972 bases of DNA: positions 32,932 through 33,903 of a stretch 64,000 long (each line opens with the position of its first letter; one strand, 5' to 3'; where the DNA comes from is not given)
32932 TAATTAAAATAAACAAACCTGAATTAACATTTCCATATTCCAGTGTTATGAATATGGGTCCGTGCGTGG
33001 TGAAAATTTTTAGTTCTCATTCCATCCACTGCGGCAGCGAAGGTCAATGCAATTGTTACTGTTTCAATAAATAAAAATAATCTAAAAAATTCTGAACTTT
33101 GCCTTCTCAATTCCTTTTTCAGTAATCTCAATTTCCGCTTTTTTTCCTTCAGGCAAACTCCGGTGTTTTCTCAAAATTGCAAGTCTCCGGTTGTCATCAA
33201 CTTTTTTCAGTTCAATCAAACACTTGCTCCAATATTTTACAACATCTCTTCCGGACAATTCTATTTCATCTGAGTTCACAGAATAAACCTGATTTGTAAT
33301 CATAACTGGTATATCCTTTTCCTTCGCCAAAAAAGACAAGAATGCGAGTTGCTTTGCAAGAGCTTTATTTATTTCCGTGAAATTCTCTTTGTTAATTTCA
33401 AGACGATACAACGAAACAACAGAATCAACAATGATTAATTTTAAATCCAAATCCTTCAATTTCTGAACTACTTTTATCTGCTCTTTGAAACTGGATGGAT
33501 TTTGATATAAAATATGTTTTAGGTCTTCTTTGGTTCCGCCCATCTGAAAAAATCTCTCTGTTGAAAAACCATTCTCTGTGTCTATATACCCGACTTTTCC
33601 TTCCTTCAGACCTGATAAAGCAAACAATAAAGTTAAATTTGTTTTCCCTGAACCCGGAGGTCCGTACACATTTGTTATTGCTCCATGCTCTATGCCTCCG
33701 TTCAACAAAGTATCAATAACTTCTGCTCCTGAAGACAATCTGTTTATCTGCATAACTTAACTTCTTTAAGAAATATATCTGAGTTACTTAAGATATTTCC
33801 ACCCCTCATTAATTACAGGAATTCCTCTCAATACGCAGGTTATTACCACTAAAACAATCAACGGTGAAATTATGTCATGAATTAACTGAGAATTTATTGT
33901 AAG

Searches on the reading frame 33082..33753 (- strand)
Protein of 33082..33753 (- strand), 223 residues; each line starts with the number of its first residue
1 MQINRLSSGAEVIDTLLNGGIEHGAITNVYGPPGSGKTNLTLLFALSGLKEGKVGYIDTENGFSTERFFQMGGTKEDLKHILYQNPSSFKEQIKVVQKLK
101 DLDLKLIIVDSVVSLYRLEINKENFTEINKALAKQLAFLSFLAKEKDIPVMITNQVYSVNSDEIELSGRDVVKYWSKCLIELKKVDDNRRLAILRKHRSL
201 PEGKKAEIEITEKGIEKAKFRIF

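Call 71: search_protein_families(library=pfam, proteins=[window:33082-33753:-], max_evalue=0.01)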
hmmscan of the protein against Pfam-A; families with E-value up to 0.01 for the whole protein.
window:33082-33753:- (223 aa): 11 families
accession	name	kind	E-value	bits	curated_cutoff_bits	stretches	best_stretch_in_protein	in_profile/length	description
PF08423.17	Rad51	-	3.9e-24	85.7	22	1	3-216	5-242/244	Rad51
PF06745.19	ATPase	-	3.2e-14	53.3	26.6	2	7-55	2-51/231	KaiC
PF00154.27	RecA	-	5.9e-11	42.7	27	1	2-156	29-188/262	recA bacterial DNA recombination protein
PF13481.12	AAA_25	-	1.8e-08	34.7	27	1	5-137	14-174/195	AAA domain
PF13479.12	AAA_24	-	6.4e-06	26.6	27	1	29-119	7-80/195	AAA domain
PF00005.33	ABC_tran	-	0.00015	22.8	25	1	18-136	5-80/137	ABC transporter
PF01637.24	ATPase_2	-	0.0022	18.3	33.2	1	24-117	20-79/225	ATPase domain predominantly from Archaea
PF05707.18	Zot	-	0.0032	17.4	20.3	1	26-128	2-107/197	Zonular occludens toxin (Zot)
PF02562.22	PhoH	-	0.0062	16.5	27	0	21-55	16-50/205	PhoH-like protein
PF20720.3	nSTAND3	-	0.0071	16.5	27.2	0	29-197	22-152/155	Novel STAND NTPase 3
PF20977.2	GatF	-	0.0084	16.7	33.4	1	74-143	7-77/150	Glutamyl-tRNA(Gln) amidotransferase subunit F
